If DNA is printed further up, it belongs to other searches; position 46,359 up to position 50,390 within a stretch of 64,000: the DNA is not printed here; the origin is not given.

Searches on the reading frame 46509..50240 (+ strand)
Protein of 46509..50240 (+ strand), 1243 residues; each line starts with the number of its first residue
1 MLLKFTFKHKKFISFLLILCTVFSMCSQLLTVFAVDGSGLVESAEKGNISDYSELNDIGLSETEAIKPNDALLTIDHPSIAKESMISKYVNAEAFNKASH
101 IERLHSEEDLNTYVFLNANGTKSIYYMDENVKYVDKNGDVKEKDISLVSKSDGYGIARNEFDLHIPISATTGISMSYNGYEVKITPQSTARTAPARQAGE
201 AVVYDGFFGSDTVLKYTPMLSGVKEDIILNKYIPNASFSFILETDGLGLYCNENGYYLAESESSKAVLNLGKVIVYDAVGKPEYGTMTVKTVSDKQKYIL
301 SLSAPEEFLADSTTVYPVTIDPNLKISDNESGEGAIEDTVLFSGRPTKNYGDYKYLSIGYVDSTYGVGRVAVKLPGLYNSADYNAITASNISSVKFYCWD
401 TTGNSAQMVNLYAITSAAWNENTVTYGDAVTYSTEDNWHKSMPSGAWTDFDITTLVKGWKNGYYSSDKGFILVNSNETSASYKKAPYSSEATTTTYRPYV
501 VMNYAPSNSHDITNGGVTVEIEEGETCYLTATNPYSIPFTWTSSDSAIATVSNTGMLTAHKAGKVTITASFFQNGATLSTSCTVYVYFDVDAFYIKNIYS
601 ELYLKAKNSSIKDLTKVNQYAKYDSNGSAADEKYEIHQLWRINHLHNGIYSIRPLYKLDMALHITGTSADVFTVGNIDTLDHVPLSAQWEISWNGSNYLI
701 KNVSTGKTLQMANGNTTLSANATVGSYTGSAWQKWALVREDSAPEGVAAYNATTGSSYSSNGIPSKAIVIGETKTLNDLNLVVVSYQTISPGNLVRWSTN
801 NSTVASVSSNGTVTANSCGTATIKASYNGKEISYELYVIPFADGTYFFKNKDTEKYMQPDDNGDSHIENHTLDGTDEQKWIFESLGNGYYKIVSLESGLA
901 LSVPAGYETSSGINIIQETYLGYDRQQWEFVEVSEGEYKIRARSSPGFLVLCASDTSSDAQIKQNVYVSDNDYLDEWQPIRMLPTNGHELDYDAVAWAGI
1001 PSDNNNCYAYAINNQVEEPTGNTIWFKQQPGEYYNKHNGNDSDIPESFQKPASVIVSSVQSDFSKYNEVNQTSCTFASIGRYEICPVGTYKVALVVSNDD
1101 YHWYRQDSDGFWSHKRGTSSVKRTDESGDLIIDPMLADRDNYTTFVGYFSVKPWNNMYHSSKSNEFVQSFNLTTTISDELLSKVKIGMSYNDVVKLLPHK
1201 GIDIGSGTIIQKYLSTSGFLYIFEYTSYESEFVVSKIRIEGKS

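Call 49: search_protein_families(library=pfam, proteins=[window:46509-50240:+], max_evalue=0.001)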
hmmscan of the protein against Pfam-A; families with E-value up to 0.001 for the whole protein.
window:46509-50240:+ (1243 aa): 4 families
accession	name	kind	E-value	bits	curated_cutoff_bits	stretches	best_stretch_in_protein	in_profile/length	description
PF14200.12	RicinB_lectin_2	-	8.3e-30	103.8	25.6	3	877-964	2-88/89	Ricin-type beta-trefoil lectin domain-like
PF02368.24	Big_2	-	3.6e-18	65.7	22.8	2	529-569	22-66/79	Bacterial Ig-like domain (group 2)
PF00652.28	Ricin_B_lectin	-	1.8e-05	25.4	29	0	871-931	30-85/126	Ricin-type beta-trefoil lectin domain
PF21461.3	HL_N-beta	-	9.6e-05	22.5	27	0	798-832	17-50/57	Hyaluronate lyase, N-terminal beta-sheet domain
